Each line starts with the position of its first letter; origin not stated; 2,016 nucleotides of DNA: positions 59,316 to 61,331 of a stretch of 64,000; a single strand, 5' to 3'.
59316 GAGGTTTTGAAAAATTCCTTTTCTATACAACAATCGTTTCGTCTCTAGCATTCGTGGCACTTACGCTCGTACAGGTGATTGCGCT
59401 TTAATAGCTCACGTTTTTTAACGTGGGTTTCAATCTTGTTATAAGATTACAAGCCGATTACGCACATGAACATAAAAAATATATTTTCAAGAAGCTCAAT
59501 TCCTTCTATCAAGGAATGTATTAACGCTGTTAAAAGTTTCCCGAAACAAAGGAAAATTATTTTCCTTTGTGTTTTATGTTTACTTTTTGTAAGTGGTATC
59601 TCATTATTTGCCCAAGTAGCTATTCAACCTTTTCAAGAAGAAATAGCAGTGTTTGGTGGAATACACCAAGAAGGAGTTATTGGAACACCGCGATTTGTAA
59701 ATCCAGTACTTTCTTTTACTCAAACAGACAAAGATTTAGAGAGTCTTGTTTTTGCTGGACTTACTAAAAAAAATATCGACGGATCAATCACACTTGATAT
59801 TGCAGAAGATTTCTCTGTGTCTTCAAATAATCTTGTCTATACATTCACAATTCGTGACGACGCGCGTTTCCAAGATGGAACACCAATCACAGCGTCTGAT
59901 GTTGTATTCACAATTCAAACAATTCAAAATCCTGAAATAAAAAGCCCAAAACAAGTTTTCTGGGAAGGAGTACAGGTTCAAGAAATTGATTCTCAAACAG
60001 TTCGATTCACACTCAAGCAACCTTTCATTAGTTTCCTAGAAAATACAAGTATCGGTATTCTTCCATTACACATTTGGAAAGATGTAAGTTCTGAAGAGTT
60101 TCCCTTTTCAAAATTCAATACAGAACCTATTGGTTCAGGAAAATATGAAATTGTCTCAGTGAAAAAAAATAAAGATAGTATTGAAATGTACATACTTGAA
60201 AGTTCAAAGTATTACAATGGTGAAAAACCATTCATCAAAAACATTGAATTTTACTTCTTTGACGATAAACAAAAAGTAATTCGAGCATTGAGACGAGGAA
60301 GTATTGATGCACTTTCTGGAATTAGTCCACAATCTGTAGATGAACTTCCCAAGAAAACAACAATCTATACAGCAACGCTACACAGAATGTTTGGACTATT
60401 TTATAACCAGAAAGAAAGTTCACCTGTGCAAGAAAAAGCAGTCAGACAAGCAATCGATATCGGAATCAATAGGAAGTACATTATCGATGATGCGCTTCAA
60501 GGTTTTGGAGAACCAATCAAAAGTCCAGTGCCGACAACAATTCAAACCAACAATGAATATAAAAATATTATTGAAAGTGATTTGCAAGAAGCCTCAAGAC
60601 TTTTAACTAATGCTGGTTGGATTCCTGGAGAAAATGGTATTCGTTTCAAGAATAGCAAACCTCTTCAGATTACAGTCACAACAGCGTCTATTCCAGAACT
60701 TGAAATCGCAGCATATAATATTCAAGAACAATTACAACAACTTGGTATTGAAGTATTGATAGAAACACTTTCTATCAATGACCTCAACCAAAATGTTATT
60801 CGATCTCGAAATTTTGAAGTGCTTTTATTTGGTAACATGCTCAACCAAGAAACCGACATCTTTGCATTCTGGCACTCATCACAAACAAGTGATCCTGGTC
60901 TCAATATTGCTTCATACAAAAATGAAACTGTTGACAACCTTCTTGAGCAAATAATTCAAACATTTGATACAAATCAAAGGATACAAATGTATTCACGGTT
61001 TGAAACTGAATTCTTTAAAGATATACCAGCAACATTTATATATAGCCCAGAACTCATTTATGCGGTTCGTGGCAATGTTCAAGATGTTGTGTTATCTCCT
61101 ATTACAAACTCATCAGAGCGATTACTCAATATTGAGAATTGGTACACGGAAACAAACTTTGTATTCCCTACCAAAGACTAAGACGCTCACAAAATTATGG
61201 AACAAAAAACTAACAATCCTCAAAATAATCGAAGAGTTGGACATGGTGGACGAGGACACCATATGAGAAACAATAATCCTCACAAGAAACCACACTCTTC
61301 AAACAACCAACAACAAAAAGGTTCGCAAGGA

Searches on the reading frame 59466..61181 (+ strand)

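Call 73: search_protein_families(library=pfam, proteins=[window:59466-61181:+], max_evalue=0.00001)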
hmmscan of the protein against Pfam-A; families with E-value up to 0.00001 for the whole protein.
window:59466-61181:+ (571 aa): 1 family
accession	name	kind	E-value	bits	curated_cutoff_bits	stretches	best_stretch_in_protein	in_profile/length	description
PF00496.27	SBP_bac_5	-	1.4e-69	235.4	32.4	1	109-470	3-359/368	Bacterial extracellular solute-binding proteins, family 5 Middle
